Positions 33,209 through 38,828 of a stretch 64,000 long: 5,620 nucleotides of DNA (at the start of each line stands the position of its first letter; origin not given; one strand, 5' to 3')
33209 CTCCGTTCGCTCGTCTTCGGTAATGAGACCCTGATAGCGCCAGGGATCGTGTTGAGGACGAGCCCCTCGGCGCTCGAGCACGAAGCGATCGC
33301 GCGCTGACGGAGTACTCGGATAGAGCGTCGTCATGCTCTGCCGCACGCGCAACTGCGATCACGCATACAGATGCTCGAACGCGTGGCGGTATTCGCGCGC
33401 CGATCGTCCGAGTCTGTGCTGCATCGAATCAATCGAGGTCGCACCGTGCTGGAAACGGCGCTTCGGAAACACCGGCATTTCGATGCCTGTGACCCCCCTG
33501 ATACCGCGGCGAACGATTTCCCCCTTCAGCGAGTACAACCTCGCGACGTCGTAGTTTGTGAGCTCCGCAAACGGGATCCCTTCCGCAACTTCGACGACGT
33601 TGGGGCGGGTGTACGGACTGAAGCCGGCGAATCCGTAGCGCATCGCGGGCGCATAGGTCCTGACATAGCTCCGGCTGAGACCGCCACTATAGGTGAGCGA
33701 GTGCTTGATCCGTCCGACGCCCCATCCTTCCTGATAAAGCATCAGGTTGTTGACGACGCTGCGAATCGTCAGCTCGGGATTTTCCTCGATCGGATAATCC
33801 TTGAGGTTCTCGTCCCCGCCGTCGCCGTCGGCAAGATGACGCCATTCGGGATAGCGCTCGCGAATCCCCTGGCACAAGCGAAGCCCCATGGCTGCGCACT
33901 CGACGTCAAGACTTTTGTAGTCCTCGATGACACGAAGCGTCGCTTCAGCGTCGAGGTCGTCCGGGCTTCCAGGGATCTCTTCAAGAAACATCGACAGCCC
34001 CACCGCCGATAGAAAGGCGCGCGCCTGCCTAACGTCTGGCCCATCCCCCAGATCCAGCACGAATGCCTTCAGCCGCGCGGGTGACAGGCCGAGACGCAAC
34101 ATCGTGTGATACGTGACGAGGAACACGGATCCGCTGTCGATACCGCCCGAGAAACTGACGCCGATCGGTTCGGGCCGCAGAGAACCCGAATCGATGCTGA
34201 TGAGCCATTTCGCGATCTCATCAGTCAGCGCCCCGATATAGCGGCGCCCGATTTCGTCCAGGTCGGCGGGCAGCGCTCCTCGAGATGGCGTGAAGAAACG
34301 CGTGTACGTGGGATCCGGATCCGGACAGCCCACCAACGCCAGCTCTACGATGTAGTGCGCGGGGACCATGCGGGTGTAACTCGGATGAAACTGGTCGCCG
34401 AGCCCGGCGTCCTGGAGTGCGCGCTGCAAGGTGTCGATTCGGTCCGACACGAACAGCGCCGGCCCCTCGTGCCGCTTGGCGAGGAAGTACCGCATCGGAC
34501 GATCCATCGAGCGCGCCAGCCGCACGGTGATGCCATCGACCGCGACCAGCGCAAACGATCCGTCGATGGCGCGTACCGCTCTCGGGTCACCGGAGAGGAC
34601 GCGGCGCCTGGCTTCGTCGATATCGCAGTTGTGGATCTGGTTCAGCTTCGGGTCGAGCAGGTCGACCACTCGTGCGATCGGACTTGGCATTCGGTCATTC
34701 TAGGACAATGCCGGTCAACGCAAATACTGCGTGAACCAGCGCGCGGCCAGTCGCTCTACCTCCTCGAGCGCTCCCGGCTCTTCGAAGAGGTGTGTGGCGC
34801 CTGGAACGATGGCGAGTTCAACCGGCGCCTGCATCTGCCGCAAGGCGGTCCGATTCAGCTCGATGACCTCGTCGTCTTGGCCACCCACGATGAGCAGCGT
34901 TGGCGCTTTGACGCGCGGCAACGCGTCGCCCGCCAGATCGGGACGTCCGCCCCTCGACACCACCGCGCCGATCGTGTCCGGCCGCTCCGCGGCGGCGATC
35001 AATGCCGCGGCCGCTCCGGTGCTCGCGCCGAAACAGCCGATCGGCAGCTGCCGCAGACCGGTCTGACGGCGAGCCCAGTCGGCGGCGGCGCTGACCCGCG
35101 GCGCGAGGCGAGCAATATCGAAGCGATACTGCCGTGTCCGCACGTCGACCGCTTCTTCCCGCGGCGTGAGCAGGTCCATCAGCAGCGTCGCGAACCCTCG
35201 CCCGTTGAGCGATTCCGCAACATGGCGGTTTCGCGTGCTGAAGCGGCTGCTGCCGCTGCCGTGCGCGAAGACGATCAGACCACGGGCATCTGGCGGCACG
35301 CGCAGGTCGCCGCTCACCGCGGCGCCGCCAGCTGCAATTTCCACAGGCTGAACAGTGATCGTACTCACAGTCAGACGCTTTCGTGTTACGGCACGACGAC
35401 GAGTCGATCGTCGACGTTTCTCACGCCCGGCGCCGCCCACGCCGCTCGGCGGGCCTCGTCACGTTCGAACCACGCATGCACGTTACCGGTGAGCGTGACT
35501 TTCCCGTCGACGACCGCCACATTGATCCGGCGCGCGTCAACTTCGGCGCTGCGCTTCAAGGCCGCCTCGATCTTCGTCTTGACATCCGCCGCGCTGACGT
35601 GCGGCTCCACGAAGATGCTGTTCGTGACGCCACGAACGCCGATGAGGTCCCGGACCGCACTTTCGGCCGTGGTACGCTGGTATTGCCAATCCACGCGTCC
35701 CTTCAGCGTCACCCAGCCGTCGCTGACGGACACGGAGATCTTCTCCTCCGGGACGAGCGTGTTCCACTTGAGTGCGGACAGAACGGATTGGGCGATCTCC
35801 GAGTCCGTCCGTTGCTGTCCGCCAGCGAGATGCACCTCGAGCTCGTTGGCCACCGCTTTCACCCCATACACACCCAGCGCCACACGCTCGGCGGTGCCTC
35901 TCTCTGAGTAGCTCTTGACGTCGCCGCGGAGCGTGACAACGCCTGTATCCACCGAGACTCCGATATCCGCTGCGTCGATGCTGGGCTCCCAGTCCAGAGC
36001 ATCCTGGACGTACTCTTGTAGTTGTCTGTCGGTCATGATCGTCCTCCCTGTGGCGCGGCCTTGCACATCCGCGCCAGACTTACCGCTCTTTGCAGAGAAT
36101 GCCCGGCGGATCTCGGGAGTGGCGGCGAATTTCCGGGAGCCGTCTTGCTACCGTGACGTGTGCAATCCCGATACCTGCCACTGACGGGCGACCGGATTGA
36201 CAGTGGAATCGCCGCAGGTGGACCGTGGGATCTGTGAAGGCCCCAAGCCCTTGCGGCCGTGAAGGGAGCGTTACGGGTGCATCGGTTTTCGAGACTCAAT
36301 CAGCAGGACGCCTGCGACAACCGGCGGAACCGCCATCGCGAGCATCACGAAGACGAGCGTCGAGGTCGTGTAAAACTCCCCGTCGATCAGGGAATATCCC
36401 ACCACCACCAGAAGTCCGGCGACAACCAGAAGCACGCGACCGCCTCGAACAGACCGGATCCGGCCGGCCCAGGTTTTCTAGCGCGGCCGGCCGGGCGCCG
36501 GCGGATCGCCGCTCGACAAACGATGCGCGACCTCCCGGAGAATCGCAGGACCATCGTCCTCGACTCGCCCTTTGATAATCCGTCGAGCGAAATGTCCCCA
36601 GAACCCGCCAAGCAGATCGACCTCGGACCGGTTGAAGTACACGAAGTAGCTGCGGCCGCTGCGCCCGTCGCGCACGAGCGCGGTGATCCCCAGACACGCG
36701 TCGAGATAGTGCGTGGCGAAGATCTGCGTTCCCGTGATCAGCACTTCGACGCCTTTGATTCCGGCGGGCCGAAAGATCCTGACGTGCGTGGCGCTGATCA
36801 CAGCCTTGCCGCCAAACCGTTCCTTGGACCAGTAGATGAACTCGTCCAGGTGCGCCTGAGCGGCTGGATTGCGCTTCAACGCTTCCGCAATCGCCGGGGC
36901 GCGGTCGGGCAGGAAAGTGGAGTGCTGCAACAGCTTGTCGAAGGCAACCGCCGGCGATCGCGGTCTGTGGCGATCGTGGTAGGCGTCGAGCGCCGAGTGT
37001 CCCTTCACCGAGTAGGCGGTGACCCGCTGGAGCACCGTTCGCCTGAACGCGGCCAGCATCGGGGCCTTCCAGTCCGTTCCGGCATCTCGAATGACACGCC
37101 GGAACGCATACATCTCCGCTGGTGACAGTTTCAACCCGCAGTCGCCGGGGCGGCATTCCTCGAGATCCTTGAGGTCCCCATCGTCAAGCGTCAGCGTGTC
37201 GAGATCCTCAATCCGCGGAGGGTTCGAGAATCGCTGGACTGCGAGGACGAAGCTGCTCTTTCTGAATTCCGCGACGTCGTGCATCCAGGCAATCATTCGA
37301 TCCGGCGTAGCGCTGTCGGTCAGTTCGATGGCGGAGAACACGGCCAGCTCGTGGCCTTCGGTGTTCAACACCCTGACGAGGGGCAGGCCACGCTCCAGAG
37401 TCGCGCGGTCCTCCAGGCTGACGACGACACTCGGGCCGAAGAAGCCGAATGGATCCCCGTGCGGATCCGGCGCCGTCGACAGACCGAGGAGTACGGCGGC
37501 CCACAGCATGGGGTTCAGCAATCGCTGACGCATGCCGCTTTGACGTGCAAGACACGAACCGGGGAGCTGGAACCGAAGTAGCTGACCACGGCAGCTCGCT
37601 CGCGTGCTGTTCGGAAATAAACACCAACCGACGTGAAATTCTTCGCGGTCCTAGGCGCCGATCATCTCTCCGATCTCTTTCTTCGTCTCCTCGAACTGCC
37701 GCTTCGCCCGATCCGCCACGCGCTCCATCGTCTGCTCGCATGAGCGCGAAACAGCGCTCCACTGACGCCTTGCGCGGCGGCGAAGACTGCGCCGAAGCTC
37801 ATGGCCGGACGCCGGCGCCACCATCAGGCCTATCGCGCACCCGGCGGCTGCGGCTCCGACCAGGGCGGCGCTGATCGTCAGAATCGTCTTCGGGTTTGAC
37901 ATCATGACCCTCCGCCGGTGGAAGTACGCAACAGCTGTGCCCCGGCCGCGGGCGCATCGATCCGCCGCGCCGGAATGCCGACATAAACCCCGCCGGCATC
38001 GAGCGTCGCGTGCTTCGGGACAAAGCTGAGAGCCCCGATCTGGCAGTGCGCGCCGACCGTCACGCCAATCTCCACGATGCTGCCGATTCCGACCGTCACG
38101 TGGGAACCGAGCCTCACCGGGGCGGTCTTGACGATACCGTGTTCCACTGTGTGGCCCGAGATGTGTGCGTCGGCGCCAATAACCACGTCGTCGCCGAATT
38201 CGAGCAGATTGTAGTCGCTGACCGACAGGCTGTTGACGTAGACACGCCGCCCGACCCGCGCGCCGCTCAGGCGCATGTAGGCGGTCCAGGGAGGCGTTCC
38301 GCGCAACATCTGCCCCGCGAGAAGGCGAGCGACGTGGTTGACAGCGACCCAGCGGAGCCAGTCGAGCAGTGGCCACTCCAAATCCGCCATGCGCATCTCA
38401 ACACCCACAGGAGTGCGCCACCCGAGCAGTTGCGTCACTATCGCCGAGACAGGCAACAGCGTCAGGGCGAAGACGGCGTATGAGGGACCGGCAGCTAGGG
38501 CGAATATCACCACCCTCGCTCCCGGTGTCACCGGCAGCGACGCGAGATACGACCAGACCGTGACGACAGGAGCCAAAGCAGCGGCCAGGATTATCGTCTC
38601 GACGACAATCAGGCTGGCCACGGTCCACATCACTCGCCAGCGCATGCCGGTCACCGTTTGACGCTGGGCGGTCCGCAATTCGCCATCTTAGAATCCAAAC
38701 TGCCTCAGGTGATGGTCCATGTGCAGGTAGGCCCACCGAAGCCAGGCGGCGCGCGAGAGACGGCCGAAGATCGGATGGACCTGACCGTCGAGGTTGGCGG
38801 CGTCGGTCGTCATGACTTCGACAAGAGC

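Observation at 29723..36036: Candidate uncharacterised biosynthetic/modification operon: Cys-less AsnB-like amidoligase + CX3CX2C radical SAM + halogenase-fold flavoenzyme + amidohydrolase, preceded by DLH hydrolase and BON protein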

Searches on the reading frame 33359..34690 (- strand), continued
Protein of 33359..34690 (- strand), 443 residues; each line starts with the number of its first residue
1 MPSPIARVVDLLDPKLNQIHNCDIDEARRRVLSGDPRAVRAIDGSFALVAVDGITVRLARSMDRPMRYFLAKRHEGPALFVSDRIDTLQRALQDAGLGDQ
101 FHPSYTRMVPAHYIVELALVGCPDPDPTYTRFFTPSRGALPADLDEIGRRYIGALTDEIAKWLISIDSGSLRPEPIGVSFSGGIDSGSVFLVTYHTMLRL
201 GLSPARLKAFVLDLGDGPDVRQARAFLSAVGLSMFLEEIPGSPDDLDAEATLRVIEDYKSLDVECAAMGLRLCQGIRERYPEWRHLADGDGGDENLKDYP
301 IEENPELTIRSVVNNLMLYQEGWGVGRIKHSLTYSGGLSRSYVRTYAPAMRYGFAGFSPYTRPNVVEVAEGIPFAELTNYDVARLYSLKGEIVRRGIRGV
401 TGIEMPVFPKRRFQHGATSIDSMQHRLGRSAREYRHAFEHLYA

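Call 69: search_protein_families(library=ncbifam, proteins=[L082:14000-14851:-, L082:14848-16665:-, L082:16662-20093:-, L082:6927-7484:+, L082:7873-9420:+, L082:9417-9986:+, L089:12433-13788:+], max_evalue=0.001)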
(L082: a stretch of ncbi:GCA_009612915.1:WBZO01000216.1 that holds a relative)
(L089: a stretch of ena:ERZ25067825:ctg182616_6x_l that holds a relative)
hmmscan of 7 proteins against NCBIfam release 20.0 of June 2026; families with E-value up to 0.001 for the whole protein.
L082:14000-14851:- (283 aa): 0 families

L082:14848-16665:- (605 aa): 1 family
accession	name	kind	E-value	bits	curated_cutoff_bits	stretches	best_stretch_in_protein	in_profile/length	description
NF047539.1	XAC2610_fam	domain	4.1e-05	24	35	0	382-411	2-33/89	XAC2610-related protein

L082:16662-20093:- (1143 aa): 3 families
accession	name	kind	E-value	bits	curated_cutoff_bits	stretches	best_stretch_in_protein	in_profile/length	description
NF040959.1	MamA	equivalog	3e-12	46.4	200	1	36-150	73-187/204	magnetosome protein MamA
TIGR02521.1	type_IV_pilW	equivalog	2.2e-06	27.4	154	1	40-174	71-208/234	type IV pilus biogenesis/stability protein PilW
TIGR02917.1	PEP_TPR_lipo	equivalog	1.4e-05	23.2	312.2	1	58-186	489-733/899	XrtA/PEP-CTERM system TPR-repeat protein PrsT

L082:6927-7484:+ (185 aa): 0 families

L082:7873-9420:+ (515 aa): 2 families
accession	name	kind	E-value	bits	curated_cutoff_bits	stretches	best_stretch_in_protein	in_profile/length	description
TIGR02163.1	napH_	subfamily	1.7e-10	40.8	213.05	1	91-263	74-251/255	NapH/MauN family ferredoxin-type protein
NF007013.0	PRK09477.1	equivalog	2.1e-08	33.6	234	1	91-269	97-280/286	quinol dehydrogenase ferredoxin subunit NapH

L082:9417-9986:+ (189 aa): 0 families

L089:12433-13788:+ (451 aa): 2 families
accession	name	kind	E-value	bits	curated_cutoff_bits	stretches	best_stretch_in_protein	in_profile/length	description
TIGR02603.1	CxxCH_TIGR02603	domain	4.9e-24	84.9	68.15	1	292-426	1-133/134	putative heme-binding domain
TIGR04485.1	thiosulf_SoxX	equivalog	5.5e-05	23.8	61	1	305-424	2-75/78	sulfur oxidation c-type cytochrome SoxX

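Call 74: search_protein_families(library=pfam, proteins=[L025:6046-7788:+, L025:4915-7917:-, L030:3829-5652:+, L030:2713-3903:-, L030:1944-2705:-, L030:7076-8329:-], max_evalue=0.001)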
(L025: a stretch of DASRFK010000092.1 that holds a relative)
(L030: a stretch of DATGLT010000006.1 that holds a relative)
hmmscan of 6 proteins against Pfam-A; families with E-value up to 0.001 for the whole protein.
L025:6046-7788:+ (580 aa): 3 families
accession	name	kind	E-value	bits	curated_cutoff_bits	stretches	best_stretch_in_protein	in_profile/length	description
PF13517.12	FG-GAP_3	-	1.3e-33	115.8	26.9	4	137-200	1-61/61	FG-GAP-like repeat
PF07593.17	UnbV_ASPIC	-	4.2e-20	71.9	23.4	1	509-568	1-60/68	ASPIC and UnbV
PF01839.29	FG-GAP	-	1.9e-13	50.4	22.1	0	130-154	2-26/37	FG-GAP repeat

L025:4915-7917:- (1000 aa): 2 families
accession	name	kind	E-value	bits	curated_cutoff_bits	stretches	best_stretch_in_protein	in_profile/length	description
PF06580.19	His_kinase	-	5.8e-27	94.2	25.2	1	804-883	1-81/81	Histidine kinase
PF02518.31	HATPase_c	-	5.2e-13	49.8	26.4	1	902-994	9-110/111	Histidine kinase-, DNA gyrase B-, and HSP90-like ATPase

L030:3829-5652:+ (607 aa): 3 families
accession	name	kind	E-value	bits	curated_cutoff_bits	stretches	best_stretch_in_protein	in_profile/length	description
PF13517.12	FG-GAP_3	-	6.7e-36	123.1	26.9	4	165-228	1-61/61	FG-GAP-like repeat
PF07593.17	UnbV_ASPIC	-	2e-18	66.5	23.4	1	536-593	1-58/68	ASPIC and UnbV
PF01839.29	FG-GAP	-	1.2e-13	51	22.1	1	158-182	2-26/37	FG-GAP repeat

L030:2713-3903:- (396 aa): 3 families
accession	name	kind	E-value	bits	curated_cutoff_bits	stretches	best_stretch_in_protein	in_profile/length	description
PF06580.19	His_kinase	-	5.5e-28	97.5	25.2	1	205-284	1-81/81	Histidine kinase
PF02518.31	HATPase_c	-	1.9e-12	48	26.4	1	302-395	8-110/111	Histidine kinase-, DNA gyrase B-, and HSP90-like ATPase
PF13581.12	HATPase_c_2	-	0.00051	20.5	27.4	0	304-353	36-85/127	Histidine kinase-like ATPase domain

L030:1944-2705:- (253 aa): 2 families
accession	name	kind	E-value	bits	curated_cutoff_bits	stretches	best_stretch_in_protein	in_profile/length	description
PF04397.21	LytTR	-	3.5e-27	94.9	22.6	1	156-249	2-95/98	LytTr DNA-binding domain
PF00072.30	Response_reg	-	3.4e-26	92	30.2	1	6-113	2-110/111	Response regulator receiver domain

L030:7076-8329:- (417 aa): 1 family
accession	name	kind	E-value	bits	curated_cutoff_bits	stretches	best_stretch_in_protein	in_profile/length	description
PF06245.16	DUF1015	-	4.8e-98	328.5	25.8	1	17-330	1-325/325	Protein of unknown function (DUF1015)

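Call 80: search_dna_similar(query=window:33359-34690:-, collection=plasmids, mode=protein, max_evalue=1e-20, max_rows=15)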
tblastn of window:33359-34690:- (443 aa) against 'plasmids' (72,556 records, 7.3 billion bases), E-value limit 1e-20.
No match.

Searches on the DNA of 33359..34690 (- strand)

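Call 77: search_rna_families(sources=[L084, L085, L086, L088, L036, L046, L021, L066, L077], threshold=gathering)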
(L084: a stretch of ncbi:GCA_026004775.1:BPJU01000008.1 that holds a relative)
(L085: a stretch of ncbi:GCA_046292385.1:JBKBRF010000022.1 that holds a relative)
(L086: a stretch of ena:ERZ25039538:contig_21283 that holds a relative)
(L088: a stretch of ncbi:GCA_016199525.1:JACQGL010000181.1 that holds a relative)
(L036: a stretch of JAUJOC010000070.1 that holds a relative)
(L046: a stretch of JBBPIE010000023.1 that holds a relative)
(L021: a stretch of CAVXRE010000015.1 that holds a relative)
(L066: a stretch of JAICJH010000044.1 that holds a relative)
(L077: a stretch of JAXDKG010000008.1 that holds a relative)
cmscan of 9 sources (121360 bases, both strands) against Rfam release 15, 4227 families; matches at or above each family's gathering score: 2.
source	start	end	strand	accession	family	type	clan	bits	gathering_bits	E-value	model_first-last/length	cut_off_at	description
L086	16203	16261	+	RF01989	SECIS_3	Cis-reg;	-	74.3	63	2.4e-15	1-59/59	no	Selenocysteine insertion sequence 3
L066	13251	13337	+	RF00005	tRNA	Gene; tRNA;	CL00001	56.2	29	3.7e-09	1-71/71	no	tRNA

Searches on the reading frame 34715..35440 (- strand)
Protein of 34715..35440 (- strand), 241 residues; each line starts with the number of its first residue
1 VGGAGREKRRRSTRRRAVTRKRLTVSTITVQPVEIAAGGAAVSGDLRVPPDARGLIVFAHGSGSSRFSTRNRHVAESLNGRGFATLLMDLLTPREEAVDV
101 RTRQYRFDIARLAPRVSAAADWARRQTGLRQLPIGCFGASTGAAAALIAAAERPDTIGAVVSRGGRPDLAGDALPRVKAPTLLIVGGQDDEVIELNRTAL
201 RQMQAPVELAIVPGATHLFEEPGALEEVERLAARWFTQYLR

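Call 3: search_protein_families(library=pfam, proteins=[window:34715-35440:-], max_evalue=0.01)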
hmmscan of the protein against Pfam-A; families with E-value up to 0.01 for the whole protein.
window:34715-35440:- (241 aa): 7 families
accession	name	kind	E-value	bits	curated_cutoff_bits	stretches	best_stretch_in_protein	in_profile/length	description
PF01738.24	DLH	-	3.9e-10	40.1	21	1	52-229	13-199/217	Dienelactone hydrolase family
PF12146.15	Hydrolase_4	-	1.4e-08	34.8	27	1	51-161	2-105/239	Serine aminopeptidase, S33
PF00326.27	Peptidase_S9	-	1.9e-07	31.2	22.6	1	177-240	143-210/213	Prolyl oligopeptidase family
PF20408.4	Abhydrolase_11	-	2e-05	24.9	27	1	54-222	3-170/193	Alpha/beta hydrolase domain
PF12697.13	Abhydrolase_6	-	2.1e-05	25.7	26.3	1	116-225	114-214/217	Alpha/beta hydrolase family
PF00561.26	Abhydrolase_1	-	0.0009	19.4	25.8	1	55-166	2-105/245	alpha/beta hydrolase fold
PF02129.25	Peptidase_S15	-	0.0024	18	23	0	117-170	81-133/262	X-Pro dipeptidyl-peptidase (S15 family)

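Call 4: search_protein_families(library=ncbifam, proteins=[window:34715-35440:-], max_evalue=0.01)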
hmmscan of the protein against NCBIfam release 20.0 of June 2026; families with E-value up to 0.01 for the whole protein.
window:34715-35440:- (241 aa): 4 families
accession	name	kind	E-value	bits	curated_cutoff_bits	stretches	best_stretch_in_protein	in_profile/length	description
NF047920.1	lactonase_UilS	equivalog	2.7e-05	24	400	1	116-162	82-127/285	UilS family quorum-quenching N-acyl-homoserine lactonase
NF051488.1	bifunc_PcaDC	exception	0.00057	19.1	390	0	171-224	186-241/375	bifunctional 3-oxoadipate enol-lactonase/4-carboxymuconolactone decarboxylase PcaDC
NF008525.0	PRK11460.1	equivalog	0.0024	17.2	191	1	109-217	80-191/232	esterase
TIGR03056.1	bchO_mg_che_rel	equivalog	0.0062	15.6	172.55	0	173-222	215-264/278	alpha/beta fold hydrolase BchO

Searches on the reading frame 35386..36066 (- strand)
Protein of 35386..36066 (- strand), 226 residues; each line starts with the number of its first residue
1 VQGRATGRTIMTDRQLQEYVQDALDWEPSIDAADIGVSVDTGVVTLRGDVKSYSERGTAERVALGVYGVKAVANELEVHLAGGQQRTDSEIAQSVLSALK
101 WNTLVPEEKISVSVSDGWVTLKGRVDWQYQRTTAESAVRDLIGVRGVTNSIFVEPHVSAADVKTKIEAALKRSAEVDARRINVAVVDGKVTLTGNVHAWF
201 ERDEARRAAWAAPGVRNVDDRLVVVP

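Call 3: search_protein_families(library=pfam, proteins=[window:35386-36066:-], max_evalue=0.01)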
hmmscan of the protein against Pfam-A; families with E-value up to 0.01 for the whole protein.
window:35386-36066:- (226 aa): 2 families
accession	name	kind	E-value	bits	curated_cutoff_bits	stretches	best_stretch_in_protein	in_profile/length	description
PF04972.22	BON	-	4.3e-54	181.1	27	3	87-153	1-67/69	BON domain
PF14366.11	DUF4410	-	0.0067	16.9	26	0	39-93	58-109/120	Domain of unknown function (DUF4410)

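Call 4: search_protein_families(library=ncbifam, proteins=[window:35386-36066:-], max_evalue=0.01)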
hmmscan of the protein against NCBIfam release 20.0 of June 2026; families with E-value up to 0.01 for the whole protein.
window:35386-36066:- (226 aa): 4 families
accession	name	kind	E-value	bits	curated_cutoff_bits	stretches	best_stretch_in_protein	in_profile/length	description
NF007858.0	PRK10568.1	equivalog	2.7e-24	86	174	2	11-153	58-204/206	molecular chaperone OsmY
NF051434.1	ArfA_OmpATb_N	equivalog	2.7e-13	50.2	81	2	110-224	2-114/114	channel-forming protein ArfA/OmpATb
NF008247.1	PRK11023.1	equivalog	2.3e-11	43.8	184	1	4-151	40-188/192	division/outer membrane stress-associated lipid-binding lipoprotein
NF008399.0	PRK11198.1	equivalog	1.8e-08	35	134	0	17-79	28-89/149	peptidoglycan-binding protein LysM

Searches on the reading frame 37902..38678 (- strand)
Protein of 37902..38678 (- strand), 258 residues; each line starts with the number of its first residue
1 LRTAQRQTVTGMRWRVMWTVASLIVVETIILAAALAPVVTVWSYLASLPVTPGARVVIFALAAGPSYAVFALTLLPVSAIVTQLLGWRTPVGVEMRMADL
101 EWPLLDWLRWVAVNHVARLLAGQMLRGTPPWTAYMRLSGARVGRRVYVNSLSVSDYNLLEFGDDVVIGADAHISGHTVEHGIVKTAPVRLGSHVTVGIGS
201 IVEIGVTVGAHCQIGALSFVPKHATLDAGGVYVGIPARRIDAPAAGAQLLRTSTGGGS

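Call 75: search_protein_families(library=pfam, proteins=[window:37902-38678:-], max_evalue=0.0001)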
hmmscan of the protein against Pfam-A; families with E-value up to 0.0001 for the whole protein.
window:37902-38678:- (258 aa): 2 families
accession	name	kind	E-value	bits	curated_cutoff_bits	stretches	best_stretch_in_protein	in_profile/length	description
PF00132.30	Hexapep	-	2.3e-06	27.5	27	0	188-220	2-34/36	Bacterial transferase hexapeptide (six repeats)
PF14602.12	Hexapep_2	-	6.4e-05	23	27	0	187-216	1-28/34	Hexapeptide repeat of succinyl-transferase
